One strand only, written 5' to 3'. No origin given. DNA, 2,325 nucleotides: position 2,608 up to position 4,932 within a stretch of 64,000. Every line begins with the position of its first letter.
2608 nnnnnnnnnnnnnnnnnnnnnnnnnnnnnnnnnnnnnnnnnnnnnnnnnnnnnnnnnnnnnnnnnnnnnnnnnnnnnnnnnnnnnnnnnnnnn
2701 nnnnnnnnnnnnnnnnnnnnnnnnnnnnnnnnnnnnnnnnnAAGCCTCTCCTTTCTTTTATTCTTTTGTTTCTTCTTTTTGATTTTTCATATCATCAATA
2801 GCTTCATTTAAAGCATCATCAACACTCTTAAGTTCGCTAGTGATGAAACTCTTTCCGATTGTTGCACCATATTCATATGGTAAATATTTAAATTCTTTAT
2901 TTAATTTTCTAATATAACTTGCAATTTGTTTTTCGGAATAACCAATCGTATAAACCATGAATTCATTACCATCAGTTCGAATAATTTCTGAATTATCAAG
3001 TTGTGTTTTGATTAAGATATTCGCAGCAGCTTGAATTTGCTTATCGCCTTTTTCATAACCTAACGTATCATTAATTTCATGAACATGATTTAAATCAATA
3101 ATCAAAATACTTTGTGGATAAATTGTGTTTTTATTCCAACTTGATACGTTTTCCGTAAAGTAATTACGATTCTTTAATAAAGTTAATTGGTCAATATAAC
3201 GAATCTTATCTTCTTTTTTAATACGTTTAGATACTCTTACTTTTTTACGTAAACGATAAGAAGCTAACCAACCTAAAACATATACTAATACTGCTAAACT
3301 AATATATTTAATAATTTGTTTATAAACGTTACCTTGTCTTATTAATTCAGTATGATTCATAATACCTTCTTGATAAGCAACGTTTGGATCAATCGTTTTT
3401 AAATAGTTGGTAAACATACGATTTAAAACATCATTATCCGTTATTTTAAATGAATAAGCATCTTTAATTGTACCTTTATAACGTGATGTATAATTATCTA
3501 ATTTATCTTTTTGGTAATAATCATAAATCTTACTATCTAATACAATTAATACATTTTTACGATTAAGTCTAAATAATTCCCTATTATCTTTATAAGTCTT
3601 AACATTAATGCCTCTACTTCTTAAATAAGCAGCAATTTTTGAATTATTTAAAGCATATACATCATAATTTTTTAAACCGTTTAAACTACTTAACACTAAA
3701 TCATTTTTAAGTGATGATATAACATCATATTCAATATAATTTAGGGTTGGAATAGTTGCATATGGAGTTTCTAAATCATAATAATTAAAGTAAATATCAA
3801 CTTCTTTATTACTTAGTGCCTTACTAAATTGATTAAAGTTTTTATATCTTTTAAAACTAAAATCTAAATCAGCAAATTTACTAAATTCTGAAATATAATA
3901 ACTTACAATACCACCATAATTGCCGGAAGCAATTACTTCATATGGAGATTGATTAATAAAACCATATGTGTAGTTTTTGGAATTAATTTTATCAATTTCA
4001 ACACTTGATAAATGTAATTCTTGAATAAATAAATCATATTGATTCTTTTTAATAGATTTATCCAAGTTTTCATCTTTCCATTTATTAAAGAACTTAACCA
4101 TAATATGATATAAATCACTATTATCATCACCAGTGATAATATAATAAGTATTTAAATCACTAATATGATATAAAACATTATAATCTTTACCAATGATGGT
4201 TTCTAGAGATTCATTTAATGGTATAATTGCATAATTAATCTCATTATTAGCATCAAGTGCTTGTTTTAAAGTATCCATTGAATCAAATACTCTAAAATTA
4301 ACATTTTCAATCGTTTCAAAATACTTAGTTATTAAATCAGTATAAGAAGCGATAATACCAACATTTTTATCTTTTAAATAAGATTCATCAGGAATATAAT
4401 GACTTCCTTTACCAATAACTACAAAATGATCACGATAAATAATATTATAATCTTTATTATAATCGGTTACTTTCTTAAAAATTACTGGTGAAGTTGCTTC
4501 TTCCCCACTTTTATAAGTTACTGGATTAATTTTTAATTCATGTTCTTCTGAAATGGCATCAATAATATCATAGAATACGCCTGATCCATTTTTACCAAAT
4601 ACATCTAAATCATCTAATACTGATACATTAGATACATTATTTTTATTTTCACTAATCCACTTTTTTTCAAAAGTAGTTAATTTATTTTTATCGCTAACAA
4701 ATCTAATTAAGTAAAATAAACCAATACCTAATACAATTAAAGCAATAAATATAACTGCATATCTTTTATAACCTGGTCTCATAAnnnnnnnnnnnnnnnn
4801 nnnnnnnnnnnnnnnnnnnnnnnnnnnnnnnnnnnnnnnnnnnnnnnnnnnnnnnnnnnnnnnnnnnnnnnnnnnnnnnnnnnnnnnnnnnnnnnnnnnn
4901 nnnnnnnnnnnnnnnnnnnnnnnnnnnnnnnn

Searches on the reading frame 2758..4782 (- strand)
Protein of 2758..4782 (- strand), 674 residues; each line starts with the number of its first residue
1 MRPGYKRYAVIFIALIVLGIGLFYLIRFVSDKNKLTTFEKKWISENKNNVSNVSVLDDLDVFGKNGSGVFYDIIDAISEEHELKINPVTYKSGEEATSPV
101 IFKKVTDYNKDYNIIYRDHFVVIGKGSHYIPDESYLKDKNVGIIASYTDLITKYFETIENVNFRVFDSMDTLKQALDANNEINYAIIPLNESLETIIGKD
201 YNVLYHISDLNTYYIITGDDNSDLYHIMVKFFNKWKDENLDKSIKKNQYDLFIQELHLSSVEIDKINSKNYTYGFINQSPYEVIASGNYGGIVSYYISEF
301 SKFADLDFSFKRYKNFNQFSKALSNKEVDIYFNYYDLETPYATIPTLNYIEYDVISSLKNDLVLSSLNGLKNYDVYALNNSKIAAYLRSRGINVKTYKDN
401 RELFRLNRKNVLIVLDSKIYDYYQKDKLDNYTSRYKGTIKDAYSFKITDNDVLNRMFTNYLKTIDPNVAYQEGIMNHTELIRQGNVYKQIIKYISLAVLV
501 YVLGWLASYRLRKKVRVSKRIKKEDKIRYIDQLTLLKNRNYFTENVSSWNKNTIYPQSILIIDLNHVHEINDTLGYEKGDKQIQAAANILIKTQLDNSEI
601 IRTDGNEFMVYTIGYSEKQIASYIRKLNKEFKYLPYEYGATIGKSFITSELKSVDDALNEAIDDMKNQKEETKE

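Call 73: search_protein_families(library=pfam, proteins=[window:2758-4782:-], max_evalue=0.01)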
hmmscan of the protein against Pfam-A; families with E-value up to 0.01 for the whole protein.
window:2758-4782:- (674 aa): 2 families
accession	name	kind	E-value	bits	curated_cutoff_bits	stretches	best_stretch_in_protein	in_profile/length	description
PF00990.26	GGDEF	-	6.7e-17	62.2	23.8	1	529-672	2-158/161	Diguanylate cyclase, GGDEF domain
PF00800.23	PDT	-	0.0014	18.9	25.2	1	142-212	5-72/181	Prephenate dehydratase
